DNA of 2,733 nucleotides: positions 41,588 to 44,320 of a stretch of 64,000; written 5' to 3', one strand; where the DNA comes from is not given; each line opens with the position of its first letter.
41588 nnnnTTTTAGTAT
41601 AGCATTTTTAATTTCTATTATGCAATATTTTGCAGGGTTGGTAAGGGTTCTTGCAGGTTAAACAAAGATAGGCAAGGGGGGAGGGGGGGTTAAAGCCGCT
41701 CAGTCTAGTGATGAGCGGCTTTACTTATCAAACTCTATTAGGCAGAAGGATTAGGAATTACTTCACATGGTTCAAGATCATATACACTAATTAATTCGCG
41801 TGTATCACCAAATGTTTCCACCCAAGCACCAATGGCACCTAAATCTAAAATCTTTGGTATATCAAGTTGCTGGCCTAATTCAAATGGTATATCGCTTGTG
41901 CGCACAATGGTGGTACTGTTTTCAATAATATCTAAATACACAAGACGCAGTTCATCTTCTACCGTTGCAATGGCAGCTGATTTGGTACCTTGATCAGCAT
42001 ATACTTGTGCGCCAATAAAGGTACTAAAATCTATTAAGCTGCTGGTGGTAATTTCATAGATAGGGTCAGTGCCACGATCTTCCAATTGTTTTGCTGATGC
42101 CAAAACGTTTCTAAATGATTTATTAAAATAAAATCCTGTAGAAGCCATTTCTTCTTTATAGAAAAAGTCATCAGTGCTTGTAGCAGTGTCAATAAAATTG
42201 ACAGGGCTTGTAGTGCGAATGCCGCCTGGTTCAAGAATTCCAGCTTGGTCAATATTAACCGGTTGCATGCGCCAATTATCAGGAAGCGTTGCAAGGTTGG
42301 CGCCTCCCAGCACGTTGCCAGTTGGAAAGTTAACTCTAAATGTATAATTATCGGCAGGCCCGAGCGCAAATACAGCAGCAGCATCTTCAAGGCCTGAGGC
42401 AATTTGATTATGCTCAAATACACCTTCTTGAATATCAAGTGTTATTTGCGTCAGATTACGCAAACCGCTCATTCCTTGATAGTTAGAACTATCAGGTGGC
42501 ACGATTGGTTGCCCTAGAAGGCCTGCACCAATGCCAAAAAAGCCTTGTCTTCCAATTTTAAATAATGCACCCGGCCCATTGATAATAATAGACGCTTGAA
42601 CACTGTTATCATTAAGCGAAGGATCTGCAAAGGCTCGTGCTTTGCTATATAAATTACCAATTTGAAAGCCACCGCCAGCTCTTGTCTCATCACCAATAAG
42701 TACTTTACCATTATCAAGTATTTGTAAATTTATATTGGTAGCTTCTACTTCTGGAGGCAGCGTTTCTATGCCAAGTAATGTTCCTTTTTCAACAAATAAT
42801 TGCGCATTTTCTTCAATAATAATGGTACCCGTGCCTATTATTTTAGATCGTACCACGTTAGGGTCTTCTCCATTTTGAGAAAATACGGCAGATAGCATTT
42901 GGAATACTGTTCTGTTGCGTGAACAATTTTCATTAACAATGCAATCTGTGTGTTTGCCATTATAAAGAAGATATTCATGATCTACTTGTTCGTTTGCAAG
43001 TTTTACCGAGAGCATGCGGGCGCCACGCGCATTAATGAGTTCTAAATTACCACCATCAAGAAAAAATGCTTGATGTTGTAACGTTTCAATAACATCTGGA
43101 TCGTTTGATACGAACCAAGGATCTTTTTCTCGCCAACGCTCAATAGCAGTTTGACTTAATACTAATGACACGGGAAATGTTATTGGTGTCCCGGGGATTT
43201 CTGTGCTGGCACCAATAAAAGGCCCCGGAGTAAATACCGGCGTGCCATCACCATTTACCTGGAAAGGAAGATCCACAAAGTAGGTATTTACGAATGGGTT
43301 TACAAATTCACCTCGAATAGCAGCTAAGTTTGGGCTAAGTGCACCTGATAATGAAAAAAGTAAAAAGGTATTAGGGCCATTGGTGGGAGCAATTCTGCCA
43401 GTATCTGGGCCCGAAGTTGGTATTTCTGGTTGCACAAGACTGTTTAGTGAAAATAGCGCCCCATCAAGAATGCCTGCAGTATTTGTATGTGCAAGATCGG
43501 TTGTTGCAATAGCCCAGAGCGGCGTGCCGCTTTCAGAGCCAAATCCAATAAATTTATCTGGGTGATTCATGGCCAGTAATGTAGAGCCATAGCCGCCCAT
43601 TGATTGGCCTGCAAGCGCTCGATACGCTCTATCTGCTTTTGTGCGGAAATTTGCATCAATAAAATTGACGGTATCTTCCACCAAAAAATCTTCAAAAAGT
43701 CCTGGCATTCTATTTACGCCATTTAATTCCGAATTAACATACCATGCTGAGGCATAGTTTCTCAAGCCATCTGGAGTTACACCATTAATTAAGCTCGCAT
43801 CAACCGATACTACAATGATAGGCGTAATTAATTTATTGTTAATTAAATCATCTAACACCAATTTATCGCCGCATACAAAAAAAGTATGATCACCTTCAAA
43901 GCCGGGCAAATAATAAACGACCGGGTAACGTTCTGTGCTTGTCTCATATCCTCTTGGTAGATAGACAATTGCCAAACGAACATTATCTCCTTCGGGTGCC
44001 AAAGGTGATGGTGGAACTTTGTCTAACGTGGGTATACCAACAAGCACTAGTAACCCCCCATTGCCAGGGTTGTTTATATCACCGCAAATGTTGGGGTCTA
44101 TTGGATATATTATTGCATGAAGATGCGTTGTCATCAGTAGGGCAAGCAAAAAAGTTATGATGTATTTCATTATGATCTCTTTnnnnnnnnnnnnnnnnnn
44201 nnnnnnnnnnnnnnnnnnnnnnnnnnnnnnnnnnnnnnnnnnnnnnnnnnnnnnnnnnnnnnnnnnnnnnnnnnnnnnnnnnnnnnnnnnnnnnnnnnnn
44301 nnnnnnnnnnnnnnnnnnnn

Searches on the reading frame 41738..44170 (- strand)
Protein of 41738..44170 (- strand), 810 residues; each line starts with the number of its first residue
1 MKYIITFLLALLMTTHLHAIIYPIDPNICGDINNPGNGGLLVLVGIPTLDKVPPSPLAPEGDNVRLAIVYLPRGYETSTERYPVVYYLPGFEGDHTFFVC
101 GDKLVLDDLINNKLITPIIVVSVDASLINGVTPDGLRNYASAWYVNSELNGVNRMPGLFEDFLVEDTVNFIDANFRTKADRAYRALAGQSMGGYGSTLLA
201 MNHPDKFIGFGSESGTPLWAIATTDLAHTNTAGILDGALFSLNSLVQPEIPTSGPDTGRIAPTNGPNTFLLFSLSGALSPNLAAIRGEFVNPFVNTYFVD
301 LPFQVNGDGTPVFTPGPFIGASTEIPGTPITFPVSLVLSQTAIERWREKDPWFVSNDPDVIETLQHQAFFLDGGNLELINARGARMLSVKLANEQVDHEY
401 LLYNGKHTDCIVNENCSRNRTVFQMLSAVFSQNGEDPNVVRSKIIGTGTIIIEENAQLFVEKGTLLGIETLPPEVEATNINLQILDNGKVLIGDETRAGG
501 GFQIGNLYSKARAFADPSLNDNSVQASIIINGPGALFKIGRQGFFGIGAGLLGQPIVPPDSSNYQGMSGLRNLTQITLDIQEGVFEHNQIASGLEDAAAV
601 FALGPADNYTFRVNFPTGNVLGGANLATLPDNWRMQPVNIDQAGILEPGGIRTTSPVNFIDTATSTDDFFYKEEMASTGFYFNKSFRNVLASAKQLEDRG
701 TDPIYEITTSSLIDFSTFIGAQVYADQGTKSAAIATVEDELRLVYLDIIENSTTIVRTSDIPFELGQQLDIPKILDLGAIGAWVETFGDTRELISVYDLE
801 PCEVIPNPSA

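Call 91: search_protein_families(library=pfam, max_evalue=0.000001, proteins=[window:41738-44170:-])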
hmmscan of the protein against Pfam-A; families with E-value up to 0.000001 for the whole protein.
window:41738-44170:- (810 aa): 1 family
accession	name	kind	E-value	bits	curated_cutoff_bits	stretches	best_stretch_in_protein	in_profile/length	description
PF00756.26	Esterase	-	1.2e-19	71.5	22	1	68-221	11-159/251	Putative esterase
